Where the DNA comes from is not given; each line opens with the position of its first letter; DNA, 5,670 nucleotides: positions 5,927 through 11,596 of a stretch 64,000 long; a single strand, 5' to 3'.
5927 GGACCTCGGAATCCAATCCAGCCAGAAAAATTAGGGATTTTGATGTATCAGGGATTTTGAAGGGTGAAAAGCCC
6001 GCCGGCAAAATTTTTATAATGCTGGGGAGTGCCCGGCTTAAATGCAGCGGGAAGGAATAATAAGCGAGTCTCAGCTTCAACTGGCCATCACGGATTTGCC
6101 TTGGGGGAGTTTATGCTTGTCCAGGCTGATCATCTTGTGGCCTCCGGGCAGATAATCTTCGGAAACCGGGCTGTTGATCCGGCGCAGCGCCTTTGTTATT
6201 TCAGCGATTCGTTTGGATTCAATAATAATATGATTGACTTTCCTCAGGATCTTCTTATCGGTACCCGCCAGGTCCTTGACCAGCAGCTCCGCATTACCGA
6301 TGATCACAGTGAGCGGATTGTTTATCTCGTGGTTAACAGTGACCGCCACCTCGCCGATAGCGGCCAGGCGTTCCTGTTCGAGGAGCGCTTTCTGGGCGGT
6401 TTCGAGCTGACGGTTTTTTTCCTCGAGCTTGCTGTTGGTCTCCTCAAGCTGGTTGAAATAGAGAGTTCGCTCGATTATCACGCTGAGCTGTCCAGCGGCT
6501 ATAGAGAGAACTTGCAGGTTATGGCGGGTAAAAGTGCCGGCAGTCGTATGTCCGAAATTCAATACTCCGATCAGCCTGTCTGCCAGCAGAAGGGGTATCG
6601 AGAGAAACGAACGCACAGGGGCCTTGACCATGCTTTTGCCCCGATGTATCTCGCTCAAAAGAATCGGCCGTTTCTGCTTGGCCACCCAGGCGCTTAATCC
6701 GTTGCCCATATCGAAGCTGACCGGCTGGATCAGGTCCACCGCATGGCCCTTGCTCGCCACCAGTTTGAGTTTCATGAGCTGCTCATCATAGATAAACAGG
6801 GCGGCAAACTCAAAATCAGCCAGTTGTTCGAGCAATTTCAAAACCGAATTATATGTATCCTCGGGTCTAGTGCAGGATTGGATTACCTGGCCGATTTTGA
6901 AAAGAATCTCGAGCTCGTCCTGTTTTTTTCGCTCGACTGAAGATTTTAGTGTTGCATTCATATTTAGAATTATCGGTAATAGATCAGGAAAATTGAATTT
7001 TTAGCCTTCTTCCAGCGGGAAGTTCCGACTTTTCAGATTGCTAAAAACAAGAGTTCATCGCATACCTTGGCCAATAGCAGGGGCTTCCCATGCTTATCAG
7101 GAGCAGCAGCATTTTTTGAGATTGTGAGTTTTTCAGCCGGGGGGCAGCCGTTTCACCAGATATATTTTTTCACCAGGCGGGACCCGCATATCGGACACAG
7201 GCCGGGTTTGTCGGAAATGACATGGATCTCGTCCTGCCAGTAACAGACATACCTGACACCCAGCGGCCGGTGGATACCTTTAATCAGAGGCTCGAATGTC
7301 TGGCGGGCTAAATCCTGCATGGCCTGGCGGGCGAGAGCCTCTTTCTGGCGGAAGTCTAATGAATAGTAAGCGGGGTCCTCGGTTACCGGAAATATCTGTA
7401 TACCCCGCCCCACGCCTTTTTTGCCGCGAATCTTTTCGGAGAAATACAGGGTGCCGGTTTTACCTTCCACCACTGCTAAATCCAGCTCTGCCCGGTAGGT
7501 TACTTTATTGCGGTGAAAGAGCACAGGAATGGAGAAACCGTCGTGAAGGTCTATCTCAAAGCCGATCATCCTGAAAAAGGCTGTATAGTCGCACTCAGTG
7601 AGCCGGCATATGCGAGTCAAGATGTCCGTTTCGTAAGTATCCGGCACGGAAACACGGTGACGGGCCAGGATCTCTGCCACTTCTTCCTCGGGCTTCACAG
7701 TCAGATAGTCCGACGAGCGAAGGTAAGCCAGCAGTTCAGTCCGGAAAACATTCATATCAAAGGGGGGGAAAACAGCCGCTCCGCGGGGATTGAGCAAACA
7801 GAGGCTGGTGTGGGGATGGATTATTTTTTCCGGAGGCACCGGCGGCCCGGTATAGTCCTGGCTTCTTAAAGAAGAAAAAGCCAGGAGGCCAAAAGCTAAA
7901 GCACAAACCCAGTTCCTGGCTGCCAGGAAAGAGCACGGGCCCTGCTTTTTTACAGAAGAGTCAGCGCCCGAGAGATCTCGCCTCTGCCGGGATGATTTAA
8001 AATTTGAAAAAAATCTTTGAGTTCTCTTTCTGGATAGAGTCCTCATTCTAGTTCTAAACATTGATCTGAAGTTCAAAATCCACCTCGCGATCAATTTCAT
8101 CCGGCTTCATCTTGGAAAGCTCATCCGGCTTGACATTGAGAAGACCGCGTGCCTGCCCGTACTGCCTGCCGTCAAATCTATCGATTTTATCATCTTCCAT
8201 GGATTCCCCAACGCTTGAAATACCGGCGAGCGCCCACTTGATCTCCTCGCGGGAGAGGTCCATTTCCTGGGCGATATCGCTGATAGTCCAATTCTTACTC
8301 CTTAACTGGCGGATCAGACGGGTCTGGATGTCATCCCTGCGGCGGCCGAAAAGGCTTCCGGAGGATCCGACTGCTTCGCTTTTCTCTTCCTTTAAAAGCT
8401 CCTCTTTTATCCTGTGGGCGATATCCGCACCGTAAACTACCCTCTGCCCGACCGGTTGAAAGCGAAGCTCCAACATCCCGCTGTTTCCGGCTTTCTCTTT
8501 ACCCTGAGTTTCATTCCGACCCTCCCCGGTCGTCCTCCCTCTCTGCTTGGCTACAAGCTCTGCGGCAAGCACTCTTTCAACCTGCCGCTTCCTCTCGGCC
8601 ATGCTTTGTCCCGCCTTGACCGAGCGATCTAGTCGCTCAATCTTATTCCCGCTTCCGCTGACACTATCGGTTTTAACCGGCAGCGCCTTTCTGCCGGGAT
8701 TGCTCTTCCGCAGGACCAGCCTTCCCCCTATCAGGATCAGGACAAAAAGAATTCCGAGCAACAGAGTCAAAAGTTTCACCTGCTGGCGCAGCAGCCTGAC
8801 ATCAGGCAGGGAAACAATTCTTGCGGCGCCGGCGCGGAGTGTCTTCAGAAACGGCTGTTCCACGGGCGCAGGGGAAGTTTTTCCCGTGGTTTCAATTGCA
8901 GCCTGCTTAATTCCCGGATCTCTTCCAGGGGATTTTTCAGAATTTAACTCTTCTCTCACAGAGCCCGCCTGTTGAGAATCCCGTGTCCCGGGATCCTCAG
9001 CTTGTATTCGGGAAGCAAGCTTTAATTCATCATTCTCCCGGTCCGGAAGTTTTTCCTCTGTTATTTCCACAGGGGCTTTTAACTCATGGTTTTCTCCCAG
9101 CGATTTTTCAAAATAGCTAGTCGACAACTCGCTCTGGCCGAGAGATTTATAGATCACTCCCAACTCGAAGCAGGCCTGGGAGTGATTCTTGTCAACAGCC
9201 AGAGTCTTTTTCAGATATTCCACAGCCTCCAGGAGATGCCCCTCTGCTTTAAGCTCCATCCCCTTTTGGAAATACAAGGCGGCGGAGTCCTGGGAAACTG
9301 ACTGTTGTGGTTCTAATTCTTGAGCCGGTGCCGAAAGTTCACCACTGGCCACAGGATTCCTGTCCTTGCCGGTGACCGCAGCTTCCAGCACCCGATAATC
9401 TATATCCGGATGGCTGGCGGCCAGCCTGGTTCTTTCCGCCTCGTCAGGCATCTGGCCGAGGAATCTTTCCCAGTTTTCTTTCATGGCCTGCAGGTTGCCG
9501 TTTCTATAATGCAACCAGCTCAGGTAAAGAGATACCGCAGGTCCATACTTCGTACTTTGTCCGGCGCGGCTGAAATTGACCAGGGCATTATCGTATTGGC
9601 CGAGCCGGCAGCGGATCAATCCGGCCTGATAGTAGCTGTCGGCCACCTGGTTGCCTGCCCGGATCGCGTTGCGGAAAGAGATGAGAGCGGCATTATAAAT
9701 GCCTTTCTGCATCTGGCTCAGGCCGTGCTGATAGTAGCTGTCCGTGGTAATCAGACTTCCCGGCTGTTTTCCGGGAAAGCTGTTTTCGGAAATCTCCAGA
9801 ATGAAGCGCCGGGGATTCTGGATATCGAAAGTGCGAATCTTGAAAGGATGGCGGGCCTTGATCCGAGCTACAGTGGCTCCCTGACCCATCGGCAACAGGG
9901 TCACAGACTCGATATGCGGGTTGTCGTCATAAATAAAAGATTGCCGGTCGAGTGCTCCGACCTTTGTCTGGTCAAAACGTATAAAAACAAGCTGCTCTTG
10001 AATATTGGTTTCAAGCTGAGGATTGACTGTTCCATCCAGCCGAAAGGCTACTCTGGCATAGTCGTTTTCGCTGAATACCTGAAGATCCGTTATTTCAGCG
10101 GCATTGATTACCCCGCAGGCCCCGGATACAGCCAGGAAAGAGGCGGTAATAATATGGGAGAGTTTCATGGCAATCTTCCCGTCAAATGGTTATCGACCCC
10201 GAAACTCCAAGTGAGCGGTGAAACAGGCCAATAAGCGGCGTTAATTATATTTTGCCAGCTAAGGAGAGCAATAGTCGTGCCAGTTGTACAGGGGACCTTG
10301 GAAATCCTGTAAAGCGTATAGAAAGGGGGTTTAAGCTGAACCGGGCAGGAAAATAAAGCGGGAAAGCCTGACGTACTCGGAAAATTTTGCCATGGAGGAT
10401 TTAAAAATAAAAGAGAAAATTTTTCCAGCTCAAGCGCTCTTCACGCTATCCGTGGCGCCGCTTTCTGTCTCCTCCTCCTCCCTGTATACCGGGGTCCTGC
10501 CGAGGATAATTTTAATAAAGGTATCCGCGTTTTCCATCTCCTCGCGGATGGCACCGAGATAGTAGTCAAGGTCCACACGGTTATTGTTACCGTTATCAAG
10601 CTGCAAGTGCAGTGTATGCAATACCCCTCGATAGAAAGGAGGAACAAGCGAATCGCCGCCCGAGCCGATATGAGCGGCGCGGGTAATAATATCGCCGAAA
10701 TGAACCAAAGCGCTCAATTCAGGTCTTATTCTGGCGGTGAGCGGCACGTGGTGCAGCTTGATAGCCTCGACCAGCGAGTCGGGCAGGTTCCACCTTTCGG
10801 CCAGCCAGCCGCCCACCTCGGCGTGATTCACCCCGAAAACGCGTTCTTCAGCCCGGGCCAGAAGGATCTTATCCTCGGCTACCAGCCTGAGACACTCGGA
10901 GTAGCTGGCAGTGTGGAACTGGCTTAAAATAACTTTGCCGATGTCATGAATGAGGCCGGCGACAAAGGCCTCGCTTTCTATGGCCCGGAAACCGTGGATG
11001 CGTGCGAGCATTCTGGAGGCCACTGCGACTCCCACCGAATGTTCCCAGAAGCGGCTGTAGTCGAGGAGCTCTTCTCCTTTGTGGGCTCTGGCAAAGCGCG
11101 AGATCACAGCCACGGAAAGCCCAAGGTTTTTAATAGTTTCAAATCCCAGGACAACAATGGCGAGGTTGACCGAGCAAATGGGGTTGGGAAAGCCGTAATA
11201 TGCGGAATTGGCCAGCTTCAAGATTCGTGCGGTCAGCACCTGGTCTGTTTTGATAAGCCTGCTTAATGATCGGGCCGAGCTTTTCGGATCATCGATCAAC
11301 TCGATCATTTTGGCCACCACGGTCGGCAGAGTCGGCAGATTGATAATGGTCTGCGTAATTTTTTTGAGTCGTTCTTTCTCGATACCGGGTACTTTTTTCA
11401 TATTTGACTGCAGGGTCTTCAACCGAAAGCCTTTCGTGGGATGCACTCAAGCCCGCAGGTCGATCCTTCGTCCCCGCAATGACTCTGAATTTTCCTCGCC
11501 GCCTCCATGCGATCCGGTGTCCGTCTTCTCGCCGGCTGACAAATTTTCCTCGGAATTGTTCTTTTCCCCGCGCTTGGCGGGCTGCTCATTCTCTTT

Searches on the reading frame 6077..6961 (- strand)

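Call 15: search_protein_families(library=pfam, proteins=[window:6077-6961:-], max_evalue=0.001)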
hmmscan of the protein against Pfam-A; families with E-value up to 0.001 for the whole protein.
window:6077-6961:- (294 aa): 4 families
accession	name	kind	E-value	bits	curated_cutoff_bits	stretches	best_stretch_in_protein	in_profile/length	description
PF13185.12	GAF_2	-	1.9e-18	67.4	28.6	1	32-164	3-136/136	GAF domain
PF13492.12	GAF_3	-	9.5e-14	52.4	27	1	33-165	2-129/129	GAF domain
PF01590.32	GAF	-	1.2e-12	48.9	22.4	1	33-163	2-133/133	GAF domain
PF00512.31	HisKA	-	9.1e-10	38.9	26.9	1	208-260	8-58/66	His Kinase A (phospho-acceptor) domain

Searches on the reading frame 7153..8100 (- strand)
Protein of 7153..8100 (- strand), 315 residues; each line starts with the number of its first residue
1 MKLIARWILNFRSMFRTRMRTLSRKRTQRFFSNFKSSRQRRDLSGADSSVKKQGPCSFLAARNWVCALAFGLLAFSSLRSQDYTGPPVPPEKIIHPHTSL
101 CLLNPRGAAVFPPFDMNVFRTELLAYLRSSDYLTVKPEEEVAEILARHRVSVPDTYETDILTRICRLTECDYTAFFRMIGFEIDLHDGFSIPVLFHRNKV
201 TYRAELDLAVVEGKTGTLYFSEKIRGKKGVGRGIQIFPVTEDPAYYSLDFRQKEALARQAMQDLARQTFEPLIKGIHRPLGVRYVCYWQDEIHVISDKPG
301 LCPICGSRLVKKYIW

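Call 15: search_protein_families(library=pfam, proteins=[window:7153-8100:-], max_evalue=0.001)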
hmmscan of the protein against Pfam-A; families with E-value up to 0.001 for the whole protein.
window:7153-8100:- (315 aa): 1 family
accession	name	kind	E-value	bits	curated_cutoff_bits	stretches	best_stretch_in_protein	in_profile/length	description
PF19335.5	HMBD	-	0.00011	22.6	23.6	1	293-312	9-28/28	Heavy metal binding domain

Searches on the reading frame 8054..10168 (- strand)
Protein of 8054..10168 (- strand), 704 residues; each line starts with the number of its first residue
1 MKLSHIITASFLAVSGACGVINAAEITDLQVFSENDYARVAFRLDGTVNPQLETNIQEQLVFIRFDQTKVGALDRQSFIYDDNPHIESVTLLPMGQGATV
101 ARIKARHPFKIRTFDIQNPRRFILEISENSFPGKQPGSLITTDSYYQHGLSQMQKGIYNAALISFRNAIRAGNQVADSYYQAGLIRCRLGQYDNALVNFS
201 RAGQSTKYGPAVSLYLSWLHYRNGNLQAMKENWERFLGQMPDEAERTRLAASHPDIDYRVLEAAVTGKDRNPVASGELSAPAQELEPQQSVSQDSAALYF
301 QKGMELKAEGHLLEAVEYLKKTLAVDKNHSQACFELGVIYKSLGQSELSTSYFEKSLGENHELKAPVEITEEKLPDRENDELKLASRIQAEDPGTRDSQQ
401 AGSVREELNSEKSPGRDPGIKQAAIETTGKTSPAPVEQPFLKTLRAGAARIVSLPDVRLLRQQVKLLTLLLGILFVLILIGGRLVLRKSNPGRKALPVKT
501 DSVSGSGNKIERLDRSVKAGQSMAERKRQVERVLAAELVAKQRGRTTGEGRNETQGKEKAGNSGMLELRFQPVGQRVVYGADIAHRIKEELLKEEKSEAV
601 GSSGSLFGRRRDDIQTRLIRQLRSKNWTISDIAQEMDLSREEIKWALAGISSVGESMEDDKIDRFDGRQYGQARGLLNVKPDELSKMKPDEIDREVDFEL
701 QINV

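Call 15: search_protein_families(library=pfam, proteins=[window:8054-10168:-], max_evalue=0.001)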
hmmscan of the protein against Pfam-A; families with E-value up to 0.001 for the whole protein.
window:8054-10168:- (704 aa): 8 families
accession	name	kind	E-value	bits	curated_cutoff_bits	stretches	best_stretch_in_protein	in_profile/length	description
PF13181.12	TPR_8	-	2e-11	43.6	25.7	0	331-357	2-28/34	Tetratricopeptide repeat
PF00515.34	TPR_1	-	2.8e-10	40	27.8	0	176-202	1-27/34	Tetratricopeptide repeat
PF07719.23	TPR_2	-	7.6e-09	35.5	27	0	296-329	1-34/34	Tetratricopeptide repeat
PF13431.12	TPR_17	-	1.9e-05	25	24.4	0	319-347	2-30/34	Tetratricopeptide repeat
PF13424.12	TPR_12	-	2.4e-05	24.9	30.1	0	296-357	10-72/77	Tetratricopeptide repeat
PF14559.12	TPR_19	-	8.6e-05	23.2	25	0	308-346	3-41/68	Tetratricopeptide repeat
PF13414.12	TPR_11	-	0.0003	20.9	26.8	0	153-190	5-42/42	TPR repeat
PF13432.12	TPR_16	-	0.00034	21.4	32.7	0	146-196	1-51/65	Tetratricopeptide repeat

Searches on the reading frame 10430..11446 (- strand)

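Call 15: search_protein_families(library=pfam, proteins=[window:10430-11446:-], max_evalue=0.001)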
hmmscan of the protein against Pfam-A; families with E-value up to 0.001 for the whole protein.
window:10430-11446:- (338 aa): 2 families
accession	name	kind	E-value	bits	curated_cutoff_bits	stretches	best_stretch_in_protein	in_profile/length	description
PF08668.18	HDOD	-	1.6e-65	220.8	22.9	1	37-235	1-196/196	HDOD domain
PF01966.28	HD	-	3.5e-08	34.2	22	1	134-237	2-90/116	HD domain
